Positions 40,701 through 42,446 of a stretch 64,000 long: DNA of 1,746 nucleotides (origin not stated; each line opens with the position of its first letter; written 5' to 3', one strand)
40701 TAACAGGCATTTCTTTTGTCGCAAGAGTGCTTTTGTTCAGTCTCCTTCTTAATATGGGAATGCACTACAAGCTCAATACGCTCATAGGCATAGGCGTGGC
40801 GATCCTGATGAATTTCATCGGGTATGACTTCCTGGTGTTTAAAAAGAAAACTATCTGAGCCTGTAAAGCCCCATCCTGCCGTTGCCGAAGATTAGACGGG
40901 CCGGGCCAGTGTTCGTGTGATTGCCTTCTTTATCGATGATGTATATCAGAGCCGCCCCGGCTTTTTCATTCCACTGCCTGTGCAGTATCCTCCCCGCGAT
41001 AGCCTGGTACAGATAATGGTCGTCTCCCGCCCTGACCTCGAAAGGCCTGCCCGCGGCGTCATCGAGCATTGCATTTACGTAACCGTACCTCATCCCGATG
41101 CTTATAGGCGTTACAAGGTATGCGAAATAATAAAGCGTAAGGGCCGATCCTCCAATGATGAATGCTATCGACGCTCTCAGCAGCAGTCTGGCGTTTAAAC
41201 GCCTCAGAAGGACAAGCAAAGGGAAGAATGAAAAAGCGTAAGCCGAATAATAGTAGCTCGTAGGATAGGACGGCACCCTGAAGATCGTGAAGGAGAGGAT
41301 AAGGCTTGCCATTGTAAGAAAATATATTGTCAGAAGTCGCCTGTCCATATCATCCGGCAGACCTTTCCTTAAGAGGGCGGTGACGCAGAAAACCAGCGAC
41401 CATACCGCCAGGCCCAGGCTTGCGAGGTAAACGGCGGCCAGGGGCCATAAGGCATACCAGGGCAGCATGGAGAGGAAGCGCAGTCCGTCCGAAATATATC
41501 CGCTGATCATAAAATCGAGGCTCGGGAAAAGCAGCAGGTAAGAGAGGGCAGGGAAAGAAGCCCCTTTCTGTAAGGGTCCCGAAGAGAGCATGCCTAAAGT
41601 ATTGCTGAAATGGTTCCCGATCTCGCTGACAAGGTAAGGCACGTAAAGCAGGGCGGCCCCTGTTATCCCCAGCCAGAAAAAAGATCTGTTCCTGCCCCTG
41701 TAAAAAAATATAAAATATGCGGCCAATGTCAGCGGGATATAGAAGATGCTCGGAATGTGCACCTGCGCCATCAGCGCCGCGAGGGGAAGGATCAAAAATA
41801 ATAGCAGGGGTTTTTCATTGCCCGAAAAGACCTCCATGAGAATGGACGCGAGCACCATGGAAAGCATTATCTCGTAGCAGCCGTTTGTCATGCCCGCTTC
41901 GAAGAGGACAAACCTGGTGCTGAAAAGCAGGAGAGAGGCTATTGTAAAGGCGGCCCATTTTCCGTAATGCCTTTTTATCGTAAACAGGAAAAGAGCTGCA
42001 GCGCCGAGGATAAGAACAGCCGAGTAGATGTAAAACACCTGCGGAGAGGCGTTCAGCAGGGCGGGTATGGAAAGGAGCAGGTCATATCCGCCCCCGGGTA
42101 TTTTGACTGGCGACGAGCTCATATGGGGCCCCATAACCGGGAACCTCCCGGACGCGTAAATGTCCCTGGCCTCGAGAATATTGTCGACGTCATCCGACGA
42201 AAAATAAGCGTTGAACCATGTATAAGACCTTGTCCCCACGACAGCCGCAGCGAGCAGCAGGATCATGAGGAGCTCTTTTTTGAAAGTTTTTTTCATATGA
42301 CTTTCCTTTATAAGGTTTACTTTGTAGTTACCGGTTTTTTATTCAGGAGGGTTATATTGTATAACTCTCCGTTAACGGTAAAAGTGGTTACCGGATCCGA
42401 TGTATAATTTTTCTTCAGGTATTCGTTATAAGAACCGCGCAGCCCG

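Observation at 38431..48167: Six consecutive GT-C-like polytopic membrane proteins: an unusually dense periplasmic glycan-assembly locus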

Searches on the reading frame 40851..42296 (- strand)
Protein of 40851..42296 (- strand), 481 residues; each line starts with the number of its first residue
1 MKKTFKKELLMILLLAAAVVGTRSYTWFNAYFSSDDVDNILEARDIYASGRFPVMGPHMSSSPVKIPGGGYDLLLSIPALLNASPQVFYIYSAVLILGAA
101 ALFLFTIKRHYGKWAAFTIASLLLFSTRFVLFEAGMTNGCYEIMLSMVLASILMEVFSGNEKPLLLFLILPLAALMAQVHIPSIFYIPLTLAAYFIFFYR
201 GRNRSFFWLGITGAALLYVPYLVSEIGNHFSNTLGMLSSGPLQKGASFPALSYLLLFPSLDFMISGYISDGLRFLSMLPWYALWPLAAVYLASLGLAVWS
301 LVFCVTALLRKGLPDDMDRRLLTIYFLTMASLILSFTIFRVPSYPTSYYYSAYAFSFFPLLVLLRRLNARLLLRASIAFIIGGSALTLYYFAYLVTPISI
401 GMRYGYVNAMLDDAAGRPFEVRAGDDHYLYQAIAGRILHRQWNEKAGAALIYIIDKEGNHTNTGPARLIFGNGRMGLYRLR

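Call 4: search_protein_families(library=pfam, proteins=[window:40851-42296:-], max_evalue=0.1)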
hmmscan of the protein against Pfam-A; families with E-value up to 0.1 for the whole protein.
window:40851-42296:- (481 aa): 0 families

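Call 5: search_protein_families(library=ncbifam, proteins=[window:40851-42296:-], max_evalue=0.1)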
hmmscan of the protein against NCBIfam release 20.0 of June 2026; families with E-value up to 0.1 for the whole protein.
window:40851-42296:- (481 aa): 0 families

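Call 14: find_encoding_contigs(protein=window:40851-42296:-, flank=10000, max_places=6)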
Protein window:40851-42296:- (481 aa): 4 contigs read that carry it; 2 places shown.
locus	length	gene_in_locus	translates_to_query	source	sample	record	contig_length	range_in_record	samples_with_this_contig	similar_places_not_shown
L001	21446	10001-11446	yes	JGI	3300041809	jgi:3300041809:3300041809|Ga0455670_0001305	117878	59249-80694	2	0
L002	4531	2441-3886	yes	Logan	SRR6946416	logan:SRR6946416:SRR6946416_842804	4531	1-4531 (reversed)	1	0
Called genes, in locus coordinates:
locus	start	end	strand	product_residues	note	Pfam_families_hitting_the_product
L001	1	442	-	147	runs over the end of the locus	PF04138:GtrA_DPMS_TM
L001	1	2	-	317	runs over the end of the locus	PF01073:3Beta_HSD, PF01370:Epimerase, PF02719:Polysacc_synt_2, PF04321:RmlD_sub_bind, PF13460:NAD_binding_10, PF16363:GDP_Man_Dehyd, PF07993:NAD_binding_4 (weak)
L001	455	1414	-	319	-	PF00535:Glycos_transf_2, PF13641:Glyco_tranf_2_3 (weak)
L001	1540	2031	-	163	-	-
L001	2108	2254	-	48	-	-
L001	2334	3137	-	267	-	PF08239:SH3_3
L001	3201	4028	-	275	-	-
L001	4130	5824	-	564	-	-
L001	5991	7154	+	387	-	-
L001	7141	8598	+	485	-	-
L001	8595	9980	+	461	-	-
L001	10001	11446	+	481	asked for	-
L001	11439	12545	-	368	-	PF00535:Glycos_transf_2, PF10111:Glyco_tranf_2_2 (weak), PF13641:Glyco_tranf_2_3 (weak), PF04138:GtrA_DPMS_TM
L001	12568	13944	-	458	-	PF13231:PMT_2 (weak)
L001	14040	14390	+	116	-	PF12646:DUF3783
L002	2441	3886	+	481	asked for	-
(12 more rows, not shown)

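Call 15: find_homologous_proteins(query=window:40851-42296:-)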
Query window:40851-42296:- (481 aa): 7 proteins with E <= 0.001 among 8000 candidates.
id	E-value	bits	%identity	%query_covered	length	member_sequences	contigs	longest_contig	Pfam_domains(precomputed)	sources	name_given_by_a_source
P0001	0.0e+0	1052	100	100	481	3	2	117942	-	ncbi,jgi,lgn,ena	jgi:hypothetical protein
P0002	4.7e-262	888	85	99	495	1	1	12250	-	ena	-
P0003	4.0e-167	575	57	100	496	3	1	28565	-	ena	-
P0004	6.9e-155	535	54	100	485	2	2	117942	-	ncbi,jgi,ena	jgi:hypothetical protein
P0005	3.3e-147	509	52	100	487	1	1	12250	-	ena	-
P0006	4.1e-145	503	50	99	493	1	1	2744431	-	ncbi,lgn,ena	-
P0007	2.4e-125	437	47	99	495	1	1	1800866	-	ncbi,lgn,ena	-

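Call 16: find_encoding_contigs(protein=P0006, flank=10000, max_places=3)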
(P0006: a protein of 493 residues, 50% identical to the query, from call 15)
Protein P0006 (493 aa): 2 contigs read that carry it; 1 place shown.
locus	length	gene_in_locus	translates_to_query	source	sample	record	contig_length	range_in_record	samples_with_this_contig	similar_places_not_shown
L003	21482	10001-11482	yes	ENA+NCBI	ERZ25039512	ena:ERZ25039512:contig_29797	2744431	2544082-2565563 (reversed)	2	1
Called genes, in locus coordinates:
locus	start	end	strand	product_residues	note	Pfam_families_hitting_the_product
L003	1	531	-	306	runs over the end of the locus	PF00248:Aldo_ket_red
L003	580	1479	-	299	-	PF04083:Abhydro_lipase (faint), PF00561:Abhydrolase_1, PF12697:Abhydrolase_6, PF12146:Hydrolase_4 (faint)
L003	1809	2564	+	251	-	-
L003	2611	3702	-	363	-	PF27605:ODF2_C (faint), PF00691:OmpA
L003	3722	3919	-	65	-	-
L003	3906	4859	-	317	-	PF00196:GerE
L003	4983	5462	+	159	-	PF00717:Peptidase_S24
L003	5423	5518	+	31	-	-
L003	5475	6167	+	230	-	PF02586:SRAP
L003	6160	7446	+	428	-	PF00817:IMS, PF11799:IMS_C, PF13438:DUF4113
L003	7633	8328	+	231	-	PF13487:HD_5, PF01966:HD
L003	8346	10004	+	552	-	-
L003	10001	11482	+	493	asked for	-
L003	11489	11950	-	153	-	-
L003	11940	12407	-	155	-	PF01073:3Beta_HSD, PF01370:Epimerase, PF04321:RmlD_sub_bind (weak), PF05368:NmrA, PF16363:GDP_Man_Dehyd, PF13460:NAD_binding_10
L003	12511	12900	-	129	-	-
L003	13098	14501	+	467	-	-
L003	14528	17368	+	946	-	PF12796:Ank_2, PF13637:Ank_4, PF00023:Ank, PF13857:Ank_5, PF12796:Ank_2, PF01841:Transglut_core, PF04473:DUF553, PF12796:Ank_2, +3 more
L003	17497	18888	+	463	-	PF02534:T4SS-DNA_transf, PF10412:TrwB_AAD_bind, PF12696:TraG-D_C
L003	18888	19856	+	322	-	-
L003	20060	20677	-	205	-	PF13489:Methyltransf_23, PF01728:FtsJ (weak), PF01135:PCMT, PF01209:Ubie_methyltran, PF13847:Methyltransf_31, PF08241:Methyltransf_11, PF08242:Methyltransf_12, PF13649:Methyltransf_25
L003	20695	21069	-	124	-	PF12646:DUF3783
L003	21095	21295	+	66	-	-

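Call 17: find_encoding_contigs(protein=P0007, flank=10000, max_places=3)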
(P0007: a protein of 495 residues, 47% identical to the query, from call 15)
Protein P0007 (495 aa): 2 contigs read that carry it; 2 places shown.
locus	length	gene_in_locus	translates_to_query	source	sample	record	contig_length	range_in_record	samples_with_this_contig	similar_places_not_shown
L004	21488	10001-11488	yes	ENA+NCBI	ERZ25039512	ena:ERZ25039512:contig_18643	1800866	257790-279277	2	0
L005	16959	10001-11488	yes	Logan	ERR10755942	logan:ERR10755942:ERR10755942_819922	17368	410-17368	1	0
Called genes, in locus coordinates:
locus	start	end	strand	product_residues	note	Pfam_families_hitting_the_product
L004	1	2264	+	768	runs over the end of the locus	PF00532:Peripla_BP_1, PF13407:Peripla_BP_4 (weak), PF13377:Peripla_BP_3, PF00990:GGDEF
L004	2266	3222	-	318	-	-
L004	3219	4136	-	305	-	PF01745:IPT, PF01715:IPPT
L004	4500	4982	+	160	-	PF02674:Colicin_V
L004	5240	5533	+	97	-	-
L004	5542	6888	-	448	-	PF21799:MurD-like_N (weak), PF08245:Mur_ligase_M, PF02875:Mur_ligase_C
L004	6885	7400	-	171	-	-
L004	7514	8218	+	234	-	PF13624:SurA_N_3 (faint)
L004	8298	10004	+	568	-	-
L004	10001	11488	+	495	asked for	-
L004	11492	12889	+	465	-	-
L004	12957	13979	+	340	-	PF02534:T4SS-DNA_transf, PF10412:TrwB_AAD_bind, PF13401:AAA_22 (faint), PF12696:TraG-D_C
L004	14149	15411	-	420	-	PF13091:PLDc_2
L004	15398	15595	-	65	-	-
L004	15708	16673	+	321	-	PF12358:DUF3644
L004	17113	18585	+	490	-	PF22483:Mu-transpos_C_2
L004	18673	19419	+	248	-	PF01695:IstB_IS21, PF00308:Bac_DnaA (weak), PF20720:nSTAND3 (weak)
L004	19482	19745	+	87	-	-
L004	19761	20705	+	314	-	-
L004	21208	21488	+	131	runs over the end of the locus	-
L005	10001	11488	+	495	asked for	-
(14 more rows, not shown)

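Call 27: search_solved_structures(query=A1, max_evalue=10)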
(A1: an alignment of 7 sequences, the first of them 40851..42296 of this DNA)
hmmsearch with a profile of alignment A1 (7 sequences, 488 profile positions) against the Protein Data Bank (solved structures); distinct sequences matched with E-value up to 10: 0.

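Call 38: predict_structure(alignment_id=A1)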
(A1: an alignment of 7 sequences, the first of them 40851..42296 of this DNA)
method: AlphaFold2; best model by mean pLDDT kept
length: 481 residues; sequences in the alignment: 7
mean_pLDDT: 51.0   pTM: 0.59
mean pLDDT of the five models: 51.0, 48.8, 37.8, 35.8, 35.1
residues with pLDDT >= 90: 0; 70-90: 81; 50-70: 153; < 50: 247
segments of 3 or more residues with pLDDT < 50: 1-4, 15-85, 127-138, 179-186, 227-274, 342-346, 390-481
pLDDT, mean of each block of 10 residues (from residue 1): 49 49 35 38 41 33 32 41 51 68 86 82 56 42 71 77 65 56 46 51 57 56 49 42 35 43 36 53 59 64 71 72 73 59 51 71 79 72 59 36 28 30 33 37 35 29 27 29 28
secondary structure, 60 per line:
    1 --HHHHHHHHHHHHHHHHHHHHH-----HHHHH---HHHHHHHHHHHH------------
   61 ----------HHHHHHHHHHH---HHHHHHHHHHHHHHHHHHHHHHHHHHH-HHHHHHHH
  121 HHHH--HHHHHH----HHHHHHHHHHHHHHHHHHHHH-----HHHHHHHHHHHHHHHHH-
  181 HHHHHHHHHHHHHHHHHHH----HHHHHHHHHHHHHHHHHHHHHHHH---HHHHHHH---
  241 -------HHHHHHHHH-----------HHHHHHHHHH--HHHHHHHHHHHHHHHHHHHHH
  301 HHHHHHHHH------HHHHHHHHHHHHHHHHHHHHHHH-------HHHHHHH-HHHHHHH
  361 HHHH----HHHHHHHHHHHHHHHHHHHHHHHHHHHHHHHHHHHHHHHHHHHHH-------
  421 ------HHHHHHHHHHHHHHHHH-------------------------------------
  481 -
elements in order: H3-23 H29-33 H37-48 H71-81 H85-111 H113-124 H127-132 H137-157 H163-179 H181-199 H204-227 H231-237 H248-256 H268-277 H280-309 H316-338 H346-352 H354-364 H369-413 H427-443

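Call 82: fold_search(model_id=the predicted structure, library=pdb)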
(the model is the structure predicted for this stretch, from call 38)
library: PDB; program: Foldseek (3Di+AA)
matches with E <= 10: 347; with E <= 0.001: 0
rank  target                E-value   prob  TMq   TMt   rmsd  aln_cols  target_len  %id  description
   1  9s6r_A                6.5e-03  1.00  0.36  0.42  12.0       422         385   15  Ternary cryo-EM structure of yeast ALG3 with Dol25-PP-GlcNAc2Man5, Dol25-P-Man, and Fab (released 2026-03-18)
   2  5ezm                  2.0e-02  0.99  0.32  0.30  19.5       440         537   12  Crystal Structure of ArnT from Cupriavidus metallidurans in the apo state (released 2016-02-17)
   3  5f15                  3.0e-02  0.99  0.33  0.30  19.0       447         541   12  Crystal Structure of ArnT from Cupriavidus metallidurans bound to Undecaprenyl phosphate (released 2016-02-17)
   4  7crz                  3.1e-02  0.33  0.14  0.14  23.7       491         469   12  Crystal structure of human glucose transporter GLUT3 bound with C3361 (released 2021-01-13)
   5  9n9j_I                6.1e-02  0.72  0.26  0.19  24.8       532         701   12  Structure of a GRP94 folding intermediate engaged with a CCDC134- and FKBP11-bound secretory translocon (released 2025-11-19)
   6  8wjq                  7.9e-02  0.15  0.11  0.10  22.7       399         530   16  Cryo-EM structure of URAT1(R477S)-Urate complex (released 2024-08-28)
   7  9i5k_A                2.0e-01  0.96  0.39  0.38  11.8       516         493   10  Structure of the Chaetomium thermophilum Pmt4 homodimer (C2 symmetry) (released 2025-12-24)
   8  3waj                  2.5e-01  0.92  0.39  0.25  18.1       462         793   12  Crystal structure of the Archaeoglobus fulgidus oligosaccharyltransferase (O29867_ARCFU) complex with Zn and sulfate (released 2013-10-30)
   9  7bc6_A                2.7e-01  0.11  0.12  0.13  23.9       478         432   12  Cryo-EM structure of the outward open proton coupled folate transporter at pH 7.5 (released 2021-05-12)
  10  6gxc_A                2.9e-01  0.85  0.38  0.28  16.8       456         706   16  Bacterial oligosaccharyltransferase PglB in complex with an inhibitory peptide and a reactive lipid-linked oligosaccha (released 2018-11-14)
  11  7e9s_A                2.9e-01  0.69  0.34  0.20  23.9       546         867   13  Archaeal oligosaccharyltransferase AglB from Archaeoglobus fulgidus in complex with an inhibitory peptide and a dolich (released 2021-09-08)
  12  7dfp_A                2.9e-01  0.14  0.12  0.15  23.9       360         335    9  Human dopamine D2 receptor in complex with spiperone (released 2020-12-30)
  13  6p25_B                3.3e-01  0.82  0.25  0.18  13.8       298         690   12  Structure of S. cerevisiae protein O-mannosyltransferase Pmt1-Pmt2 complex bound to the sugar donor and a peptide acce (released 2019-07-10)
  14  6m20_A                3.3e-01  0.07  0.11  0.11  24.8       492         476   12  Crystal structure of Plasmodium falciparum hexose transporter PfHT1 bound with glucose (released 2020-09-09)
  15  9s6s_A                3.4e-01  0.85  0.35  0.32  12.7       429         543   17  Ternary cryo-EM structure of human ALG9 with Dol25-PP-GlcNAc2Man6, Dol25-P-Man and Fab (released 2026-03-18)
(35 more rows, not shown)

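Call 86: find_encoding_contigs(protein=P0002, flank=10000, max_places=3)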
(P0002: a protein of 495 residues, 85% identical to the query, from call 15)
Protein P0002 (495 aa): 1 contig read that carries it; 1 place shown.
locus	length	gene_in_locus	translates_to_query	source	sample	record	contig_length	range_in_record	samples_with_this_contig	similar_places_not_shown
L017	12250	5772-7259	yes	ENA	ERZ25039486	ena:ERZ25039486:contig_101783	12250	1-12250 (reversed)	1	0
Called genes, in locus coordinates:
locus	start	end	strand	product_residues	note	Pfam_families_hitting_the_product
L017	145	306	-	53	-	-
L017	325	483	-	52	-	-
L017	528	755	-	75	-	PF01478:Peptidase_A24 (weak)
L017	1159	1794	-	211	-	-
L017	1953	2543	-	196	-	-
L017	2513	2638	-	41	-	-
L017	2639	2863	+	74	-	-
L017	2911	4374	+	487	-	-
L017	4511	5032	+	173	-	-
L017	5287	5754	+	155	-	-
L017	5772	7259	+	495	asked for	-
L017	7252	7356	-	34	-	-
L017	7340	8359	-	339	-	PF00535:Glycos_transf_2, PF13641:Glyco_tranf_2_3 (weak), PF04138:GtrA_DPMS_TM (weak)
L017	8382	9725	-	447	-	-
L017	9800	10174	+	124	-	-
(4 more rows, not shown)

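Call 87: find_encoding_contigs(protein=P0003, flank=10000, max_places=3)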
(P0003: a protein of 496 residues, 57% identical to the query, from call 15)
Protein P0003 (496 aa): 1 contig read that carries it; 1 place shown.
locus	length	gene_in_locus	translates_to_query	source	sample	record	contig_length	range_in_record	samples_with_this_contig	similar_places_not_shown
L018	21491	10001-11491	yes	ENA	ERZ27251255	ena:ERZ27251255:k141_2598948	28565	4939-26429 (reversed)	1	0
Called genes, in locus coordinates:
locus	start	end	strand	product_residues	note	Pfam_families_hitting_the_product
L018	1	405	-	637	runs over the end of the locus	PF06480:FtsH_ext, PF00004:AAA, PF17862:AAA_lid_3, PF01434:Peptidase_M41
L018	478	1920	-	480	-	PF01171:ATP_bind_3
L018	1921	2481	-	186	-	PF01195:Pept_tRNA_hydro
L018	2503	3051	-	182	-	PF01386:Ribosomal_L25p, PF14693:Ribosomal_TL5_C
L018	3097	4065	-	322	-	PF13793:Pribosyltran_N, PF00156:Pribosyltran, PF14572:Pribosyl_synth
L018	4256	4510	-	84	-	PF04026:SpoVG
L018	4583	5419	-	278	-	PF00288:GHMP_kinases_N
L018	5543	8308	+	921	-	PF08751:TrwC, PF13604:AAA_30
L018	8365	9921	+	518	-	PF10412:TrwB_AAD_bind, PF02534:T4SS-DNA_transf, PF12696:TraG-D_C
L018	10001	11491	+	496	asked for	-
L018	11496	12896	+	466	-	-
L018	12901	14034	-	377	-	PF13579:Glyco_trans_4_4 (faint), PF00534:Glycos_transf_1 (weak)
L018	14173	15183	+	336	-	PF02873:MurB_C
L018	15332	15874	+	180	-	PF03748:FliL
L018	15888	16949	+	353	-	PF02154:FliM, PF01052:FliMN_C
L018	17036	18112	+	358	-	PF28396:SepQ_C, PF01052:FliMN_C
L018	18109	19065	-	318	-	PF01408:GFO_IDH_MocA, PF22725:GFO_IDH_MocA_C3, PF02894:GFO_IDH_MocA_C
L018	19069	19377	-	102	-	PF00583:Acetyltransf_1 (weak), PF14542:Acetyltransf_CG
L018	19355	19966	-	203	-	PF09335:VTT_dom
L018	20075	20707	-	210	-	PF00226:DnaJ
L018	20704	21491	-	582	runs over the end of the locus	PF00012:HSP70, PF06723:MreB_Mbl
